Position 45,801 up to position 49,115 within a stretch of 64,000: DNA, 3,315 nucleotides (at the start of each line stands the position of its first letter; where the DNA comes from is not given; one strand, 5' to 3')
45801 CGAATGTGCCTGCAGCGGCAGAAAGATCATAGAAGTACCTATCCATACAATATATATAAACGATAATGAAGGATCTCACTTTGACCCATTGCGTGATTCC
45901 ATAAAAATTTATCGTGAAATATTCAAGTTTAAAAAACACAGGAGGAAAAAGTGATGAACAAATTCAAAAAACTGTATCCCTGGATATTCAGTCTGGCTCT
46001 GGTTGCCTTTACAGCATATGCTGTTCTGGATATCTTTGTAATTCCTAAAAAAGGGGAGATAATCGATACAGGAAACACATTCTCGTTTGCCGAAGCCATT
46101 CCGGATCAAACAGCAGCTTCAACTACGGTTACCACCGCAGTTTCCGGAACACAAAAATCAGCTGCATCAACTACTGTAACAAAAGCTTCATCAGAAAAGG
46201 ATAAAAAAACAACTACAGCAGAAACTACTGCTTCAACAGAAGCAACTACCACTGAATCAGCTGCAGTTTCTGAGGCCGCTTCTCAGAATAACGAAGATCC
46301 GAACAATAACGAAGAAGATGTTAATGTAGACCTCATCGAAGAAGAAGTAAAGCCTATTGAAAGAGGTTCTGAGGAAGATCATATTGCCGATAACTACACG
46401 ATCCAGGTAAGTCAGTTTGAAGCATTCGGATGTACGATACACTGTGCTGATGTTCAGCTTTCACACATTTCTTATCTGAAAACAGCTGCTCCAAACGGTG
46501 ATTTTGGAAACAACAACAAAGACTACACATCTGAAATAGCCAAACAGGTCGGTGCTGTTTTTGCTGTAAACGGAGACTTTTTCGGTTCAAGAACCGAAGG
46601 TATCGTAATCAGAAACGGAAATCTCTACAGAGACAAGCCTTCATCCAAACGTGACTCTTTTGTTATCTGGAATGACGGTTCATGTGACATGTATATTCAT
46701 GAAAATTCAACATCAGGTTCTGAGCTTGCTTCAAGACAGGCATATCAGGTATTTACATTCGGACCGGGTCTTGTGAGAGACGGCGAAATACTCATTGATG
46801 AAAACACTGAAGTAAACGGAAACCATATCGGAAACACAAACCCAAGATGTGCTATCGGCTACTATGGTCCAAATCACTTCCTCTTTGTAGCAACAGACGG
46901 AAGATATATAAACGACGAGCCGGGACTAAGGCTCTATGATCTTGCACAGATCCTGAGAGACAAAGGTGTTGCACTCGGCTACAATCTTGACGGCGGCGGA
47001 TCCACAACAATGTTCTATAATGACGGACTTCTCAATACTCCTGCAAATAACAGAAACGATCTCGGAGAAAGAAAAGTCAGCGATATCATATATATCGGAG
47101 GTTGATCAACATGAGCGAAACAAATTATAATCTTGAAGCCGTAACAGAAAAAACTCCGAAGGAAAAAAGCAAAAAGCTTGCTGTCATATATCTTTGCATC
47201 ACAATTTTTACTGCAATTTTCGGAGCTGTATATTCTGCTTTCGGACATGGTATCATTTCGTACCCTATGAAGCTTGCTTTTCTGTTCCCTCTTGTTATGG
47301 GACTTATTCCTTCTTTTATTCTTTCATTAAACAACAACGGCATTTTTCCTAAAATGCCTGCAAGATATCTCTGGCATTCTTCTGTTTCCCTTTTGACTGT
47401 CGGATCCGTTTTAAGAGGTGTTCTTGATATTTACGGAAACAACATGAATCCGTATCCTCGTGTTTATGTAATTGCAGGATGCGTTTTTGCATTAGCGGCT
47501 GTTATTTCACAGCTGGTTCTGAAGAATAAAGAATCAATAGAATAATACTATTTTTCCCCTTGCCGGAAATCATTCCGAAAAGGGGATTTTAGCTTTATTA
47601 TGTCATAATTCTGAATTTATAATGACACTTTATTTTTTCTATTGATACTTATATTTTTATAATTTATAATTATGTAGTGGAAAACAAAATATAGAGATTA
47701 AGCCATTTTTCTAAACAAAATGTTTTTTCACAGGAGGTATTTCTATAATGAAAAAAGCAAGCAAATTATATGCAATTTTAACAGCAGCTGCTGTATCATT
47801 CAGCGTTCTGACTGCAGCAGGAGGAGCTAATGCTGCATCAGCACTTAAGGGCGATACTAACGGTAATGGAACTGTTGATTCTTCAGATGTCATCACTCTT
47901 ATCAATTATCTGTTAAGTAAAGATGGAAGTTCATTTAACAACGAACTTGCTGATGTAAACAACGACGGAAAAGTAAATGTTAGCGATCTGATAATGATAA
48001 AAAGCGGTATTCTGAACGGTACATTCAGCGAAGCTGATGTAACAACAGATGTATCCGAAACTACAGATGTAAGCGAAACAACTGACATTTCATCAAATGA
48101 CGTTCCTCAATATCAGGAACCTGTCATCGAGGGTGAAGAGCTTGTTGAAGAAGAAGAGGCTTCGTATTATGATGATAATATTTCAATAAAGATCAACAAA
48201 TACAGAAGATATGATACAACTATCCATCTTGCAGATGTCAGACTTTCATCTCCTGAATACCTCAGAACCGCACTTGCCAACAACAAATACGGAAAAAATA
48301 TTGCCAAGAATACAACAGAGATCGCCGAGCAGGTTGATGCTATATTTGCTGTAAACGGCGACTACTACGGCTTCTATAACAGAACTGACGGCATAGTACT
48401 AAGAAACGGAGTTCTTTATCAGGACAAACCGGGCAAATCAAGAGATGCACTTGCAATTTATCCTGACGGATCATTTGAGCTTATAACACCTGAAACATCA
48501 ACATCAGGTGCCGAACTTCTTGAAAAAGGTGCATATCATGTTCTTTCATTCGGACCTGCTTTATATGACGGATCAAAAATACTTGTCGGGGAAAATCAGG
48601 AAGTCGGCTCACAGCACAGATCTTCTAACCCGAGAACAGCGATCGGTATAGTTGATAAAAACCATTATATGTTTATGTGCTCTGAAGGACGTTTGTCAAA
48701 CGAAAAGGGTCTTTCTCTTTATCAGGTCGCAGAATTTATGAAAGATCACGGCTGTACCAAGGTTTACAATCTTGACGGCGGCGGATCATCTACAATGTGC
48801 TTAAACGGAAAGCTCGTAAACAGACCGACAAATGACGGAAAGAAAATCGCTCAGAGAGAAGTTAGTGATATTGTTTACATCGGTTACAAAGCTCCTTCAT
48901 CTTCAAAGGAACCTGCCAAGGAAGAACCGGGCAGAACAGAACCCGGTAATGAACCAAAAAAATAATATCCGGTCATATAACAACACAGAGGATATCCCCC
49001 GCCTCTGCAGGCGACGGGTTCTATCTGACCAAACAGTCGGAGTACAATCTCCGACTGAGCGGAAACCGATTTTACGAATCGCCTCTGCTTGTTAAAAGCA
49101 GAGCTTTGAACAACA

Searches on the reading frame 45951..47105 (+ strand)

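Call 89: search_protein_families(library=pfam, proteins=[window:45951-47105:+], max_evalue=0.001)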
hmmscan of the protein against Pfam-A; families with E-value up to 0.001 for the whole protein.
window:45951-47105:+ (384 aa): 1 family
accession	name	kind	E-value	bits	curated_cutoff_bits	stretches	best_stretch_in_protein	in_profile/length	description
PF09992.14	NAGPA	-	5.5e-31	108.5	25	1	201-382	2-168/169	Phosphodiester glycosidase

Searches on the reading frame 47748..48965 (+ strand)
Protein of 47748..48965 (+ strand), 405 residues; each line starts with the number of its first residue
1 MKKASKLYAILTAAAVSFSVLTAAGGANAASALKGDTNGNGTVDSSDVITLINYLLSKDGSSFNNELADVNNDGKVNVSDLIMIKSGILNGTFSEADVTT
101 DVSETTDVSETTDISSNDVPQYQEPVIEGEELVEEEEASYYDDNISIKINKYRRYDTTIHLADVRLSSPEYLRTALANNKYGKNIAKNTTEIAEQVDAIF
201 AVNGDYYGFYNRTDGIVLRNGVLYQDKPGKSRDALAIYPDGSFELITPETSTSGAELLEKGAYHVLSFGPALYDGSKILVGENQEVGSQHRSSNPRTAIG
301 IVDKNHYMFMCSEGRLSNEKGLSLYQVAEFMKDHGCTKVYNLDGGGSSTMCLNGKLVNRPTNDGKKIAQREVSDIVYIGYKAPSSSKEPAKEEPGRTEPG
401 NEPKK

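Call 89: search_protein_families(library=pfam, proteins=[window:47748-48965:+], max_evalue=0.001)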
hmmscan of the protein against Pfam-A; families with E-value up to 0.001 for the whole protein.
window:47748-48965:+ (405 aa): 3 families
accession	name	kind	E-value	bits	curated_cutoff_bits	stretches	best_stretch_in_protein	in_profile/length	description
PF09992.14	NAGPA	-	8.1e-33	114.4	25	1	198-378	3-168/169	Phosphodiester glycosidase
PF00404.24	Dockerin_1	-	4.2e-16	59.3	22.9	2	34-88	1-56/57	Dockerin type I domain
PF00036.39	EF-hand_1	-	0.00019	21.2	25.4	0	67-83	8-24/29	EF hand domain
